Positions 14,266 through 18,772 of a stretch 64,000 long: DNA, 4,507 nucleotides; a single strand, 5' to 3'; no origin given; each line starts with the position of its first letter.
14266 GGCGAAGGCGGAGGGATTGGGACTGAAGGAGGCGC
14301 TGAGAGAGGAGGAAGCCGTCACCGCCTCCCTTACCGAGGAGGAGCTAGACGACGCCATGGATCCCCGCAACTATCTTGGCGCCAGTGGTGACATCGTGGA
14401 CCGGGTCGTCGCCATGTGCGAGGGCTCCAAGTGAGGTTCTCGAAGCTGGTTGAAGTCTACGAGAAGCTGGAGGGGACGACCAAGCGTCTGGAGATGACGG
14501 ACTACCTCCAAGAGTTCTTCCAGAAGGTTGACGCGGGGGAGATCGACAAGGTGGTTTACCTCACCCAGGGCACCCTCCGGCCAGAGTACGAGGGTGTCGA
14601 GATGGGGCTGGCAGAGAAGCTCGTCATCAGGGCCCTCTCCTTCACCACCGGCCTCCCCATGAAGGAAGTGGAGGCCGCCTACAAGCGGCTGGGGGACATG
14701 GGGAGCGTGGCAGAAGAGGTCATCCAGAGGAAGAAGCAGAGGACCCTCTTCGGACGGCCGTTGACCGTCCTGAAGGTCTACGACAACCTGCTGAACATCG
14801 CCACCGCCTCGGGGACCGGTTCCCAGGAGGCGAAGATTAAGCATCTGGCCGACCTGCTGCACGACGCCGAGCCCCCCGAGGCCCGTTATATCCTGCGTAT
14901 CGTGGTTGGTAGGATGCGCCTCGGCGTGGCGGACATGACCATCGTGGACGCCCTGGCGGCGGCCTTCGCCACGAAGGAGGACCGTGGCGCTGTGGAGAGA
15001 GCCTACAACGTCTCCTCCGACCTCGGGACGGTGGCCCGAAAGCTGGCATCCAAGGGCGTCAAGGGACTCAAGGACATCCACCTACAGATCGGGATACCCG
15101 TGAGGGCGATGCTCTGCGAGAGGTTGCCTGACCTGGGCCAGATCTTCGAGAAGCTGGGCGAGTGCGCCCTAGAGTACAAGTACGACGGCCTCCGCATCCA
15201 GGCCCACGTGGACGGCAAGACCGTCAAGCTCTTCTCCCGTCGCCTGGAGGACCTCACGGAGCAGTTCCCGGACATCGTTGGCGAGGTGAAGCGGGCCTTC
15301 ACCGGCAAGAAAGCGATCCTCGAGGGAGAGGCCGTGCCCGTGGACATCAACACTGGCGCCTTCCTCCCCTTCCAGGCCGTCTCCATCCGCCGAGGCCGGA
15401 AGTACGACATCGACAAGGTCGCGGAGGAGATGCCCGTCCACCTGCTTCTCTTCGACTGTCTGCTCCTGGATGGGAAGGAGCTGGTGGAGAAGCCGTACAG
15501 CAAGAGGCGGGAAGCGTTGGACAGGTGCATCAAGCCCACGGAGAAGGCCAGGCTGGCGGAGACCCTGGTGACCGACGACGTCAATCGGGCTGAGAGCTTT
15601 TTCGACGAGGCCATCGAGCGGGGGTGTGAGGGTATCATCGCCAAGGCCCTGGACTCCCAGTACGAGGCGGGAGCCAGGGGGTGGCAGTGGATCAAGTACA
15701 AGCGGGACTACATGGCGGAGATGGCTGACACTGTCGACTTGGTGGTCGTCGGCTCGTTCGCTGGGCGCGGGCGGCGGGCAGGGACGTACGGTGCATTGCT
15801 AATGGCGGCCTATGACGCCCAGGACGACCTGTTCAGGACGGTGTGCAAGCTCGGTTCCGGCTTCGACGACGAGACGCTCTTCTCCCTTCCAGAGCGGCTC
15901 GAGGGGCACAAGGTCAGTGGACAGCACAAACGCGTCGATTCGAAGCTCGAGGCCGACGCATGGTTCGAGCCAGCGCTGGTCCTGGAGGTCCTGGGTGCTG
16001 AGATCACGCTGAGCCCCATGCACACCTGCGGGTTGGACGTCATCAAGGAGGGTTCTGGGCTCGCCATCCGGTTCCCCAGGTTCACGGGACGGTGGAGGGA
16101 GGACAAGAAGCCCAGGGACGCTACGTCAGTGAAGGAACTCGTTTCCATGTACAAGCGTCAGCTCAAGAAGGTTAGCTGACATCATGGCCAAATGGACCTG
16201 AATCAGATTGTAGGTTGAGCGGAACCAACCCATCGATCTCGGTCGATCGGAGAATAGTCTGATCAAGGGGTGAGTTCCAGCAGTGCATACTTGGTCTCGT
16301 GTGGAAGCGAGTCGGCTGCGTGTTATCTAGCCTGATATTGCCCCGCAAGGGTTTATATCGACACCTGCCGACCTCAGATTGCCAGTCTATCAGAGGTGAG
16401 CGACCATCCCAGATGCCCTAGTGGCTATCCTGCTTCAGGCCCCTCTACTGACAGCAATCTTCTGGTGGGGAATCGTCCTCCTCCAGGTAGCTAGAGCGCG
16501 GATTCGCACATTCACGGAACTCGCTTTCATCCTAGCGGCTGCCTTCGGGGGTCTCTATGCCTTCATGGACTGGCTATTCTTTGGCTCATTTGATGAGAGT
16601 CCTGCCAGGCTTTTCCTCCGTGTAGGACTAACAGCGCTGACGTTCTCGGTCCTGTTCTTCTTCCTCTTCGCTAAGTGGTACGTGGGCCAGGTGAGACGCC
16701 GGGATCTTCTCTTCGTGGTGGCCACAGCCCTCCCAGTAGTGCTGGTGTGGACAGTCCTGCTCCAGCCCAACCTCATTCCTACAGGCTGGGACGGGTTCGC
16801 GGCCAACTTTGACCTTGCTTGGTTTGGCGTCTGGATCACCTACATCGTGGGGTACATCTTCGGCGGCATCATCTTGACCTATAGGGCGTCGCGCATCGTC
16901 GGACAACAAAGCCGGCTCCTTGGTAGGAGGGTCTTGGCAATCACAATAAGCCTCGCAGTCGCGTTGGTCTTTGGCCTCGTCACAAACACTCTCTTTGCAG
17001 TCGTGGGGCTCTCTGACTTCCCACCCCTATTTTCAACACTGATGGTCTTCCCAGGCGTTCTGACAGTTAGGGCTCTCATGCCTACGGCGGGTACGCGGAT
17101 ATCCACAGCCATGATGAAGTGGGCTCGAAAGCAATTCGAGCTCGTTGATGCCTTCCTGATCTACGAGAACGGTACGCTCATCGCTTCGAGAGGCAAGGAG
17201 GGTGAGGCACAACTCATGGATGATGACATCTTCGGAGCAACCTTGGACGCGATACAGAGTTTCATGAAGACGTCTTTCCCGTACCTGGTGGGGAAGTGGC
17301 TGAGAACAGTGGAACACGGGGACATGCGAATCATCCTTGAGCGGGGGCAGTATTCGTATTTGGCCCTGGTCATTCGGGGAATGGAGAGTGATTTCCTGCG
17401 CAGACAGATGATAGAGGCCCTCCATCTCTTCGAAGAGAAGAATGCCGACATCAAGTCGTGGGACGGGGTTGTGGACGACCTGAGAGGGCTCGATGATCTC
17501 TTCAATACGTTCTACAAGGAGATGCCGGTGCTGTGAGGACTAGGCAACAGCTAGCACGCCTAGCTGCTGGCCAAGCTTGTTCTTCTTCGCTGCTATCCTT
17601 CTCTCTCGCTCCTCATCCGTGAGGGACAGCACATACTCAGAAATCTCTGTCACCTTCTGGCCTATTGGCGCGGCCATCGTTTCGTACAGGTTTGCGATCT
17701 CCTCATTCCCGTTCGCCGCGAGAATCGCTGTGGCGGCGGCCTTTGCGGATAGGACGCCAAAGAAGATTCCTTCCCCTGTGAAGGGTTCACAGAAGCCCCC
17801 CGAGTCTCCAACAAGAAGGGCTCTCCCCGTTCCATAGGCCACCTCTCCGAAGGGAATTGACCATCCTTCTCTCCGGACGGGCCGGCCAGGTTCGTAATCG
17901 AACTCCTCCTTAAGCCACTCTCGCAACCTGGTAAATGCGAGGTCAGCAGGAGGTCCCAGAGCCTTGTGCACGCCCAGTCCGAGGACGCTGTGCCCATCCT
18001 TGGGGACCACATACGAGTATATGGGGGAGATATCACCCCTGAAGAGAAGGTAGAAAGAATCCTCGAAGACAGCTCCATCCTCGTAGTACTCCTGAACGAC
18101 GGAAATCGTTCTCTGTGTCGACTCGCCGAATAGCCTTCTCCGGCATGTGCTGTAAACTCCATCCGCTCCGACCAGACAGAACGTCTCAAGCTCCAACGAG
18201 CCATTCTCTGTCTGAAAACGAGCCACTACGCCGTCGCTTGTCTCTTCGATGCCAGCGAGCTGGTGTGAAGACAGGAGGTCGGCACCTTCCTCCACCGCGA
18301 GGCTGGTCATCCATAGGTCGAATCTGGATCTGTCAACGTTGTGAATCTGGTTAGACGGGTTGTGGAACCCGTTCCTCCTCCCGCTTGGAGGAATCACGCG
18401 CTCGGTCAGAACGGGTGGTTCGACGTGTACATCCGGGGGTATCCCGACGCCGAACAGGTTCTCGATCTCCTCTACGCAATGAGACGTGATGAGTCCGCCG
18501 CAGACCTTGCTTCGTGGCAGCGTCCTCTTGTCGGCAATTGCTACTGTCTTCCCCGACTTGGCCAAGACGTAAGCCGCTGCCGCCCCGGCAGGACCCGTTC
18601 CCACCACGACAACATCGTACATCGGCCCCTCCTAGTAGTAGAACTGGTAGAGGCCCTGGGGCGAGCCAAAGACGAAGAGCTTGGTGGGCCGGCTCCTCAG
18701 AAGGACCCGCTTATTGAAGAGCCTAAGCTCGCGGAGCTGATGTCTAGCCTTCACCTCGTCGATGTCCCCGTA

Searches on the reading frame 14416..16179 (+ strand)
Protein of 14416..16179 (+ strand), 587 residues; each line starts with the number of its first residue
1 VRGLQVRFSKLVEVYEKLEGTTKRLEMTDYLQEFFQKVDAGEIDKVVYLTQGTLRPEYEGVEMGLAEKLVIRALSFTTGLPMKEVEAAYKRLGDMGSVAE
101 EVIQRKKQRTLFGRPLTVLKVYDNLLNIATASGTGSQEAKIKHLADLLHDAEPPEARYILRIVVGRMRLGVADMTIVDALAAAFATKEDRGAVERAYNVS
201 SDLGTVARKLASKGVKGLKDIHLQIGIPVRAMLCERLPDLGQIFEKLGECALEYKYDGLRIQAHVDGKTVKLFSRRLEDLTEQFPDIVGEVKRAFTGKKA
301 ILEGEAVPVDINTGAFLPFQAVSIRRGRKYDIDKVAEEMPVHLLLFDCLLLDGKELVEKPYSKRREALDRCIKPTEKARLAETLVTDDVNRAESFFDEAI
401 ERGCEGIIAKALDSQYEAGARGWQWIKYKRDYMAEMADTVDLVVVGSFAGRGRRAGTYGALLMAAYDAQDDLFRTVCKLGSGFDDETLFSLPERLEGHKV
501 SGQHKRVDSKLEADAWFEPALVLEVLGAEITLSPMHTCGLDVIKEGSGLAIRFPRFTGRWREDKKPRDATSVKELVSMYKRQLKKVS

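Call 45: search_protein_families(library=pfam, proteins=[window:14416-16179:+], max_evalue=0.0001)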
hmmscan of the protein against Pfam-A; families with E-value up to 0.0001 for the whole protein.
window:14416-16179:+ (587 aa): 3 families
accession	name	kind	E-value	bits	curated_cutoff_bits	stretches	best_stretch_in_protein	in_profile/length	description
PF01068.26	DNA_ligase_A_M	-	3e-59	200.6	26.2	1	232-429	2-204/204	ATP dependent DNA ligase domain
PF04675.19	DNA_ligase_A_N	-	2.1e-50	171.7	24.6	1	8-181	2-174/174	DNA ligase N terminus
PF04679.21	DNA_ligase_A_C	-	1.4e-21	77.1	27.5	1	454-564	1-94/94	ATP dependent DNA ligase C terminal region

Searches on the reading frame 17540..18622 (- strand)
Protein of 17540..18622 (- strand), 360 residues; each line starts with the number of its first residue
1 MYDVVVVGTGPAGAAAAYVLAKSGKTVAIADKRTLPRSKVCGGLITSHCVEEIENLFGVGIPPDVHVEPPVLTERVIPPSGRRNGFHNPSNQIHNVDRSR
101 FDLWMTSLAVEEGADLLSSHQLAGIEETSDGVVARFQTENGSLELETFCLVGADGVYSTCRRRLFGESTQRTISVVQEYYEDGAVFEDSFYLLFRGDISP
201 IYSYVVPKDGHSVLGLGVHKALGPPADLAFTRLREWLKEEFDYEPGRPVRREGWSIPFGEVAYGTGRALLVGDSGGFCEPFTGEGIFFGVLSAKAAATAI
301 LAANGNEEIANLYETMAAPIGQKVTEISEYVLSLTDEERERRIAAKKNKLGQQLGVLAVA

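Call 62: search_protein_families(library=ncbifam, proteins=[window:17540-18622:-], max_evalue=1e-15)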
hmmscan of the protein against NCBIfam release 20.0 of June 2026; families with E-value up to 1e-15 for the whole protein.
window:17540-18622:- (360 aa): 7 families
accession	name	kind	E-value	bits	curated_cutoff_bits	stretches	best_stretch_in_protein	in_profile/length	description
TIGR02032.1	GG-red-SF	subfamily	3.7e-49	168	158.8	1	2-300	1-297/297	geranylgeranyl reductase family protein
TIGR02023.1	BchP-ChlP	subfamily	1.1e-39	136.6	343.3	1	2-312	1-310/388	geranylgeranyl diphosphate reductase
NF008519.0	PRK11445.1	equivalog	1.2e-36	126.7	303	1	1-317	3-315/355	FAD-binding protein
NF045655.1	MkRedMenJ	equivalog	4.7e-21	75.2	700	1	3-300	6-315/406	menaquinone reductase MenJ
TIGR02028.1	ChlP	equivalog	1.5e-17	63.5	505.3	1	4-303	3-307/398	geranylgeranyl reductase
NF041160.1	DGGPL_Thplmales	equivalog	3.8e-17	62.3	780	1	2-309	4-323/396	digeranylgeranylglycerophospholipid reductase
NF041080.1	DGGGPL_reductase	equivalog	1.8e-16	60.1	580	1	2-309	2-320/447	digeranylgeranylglycerophospholipid reductase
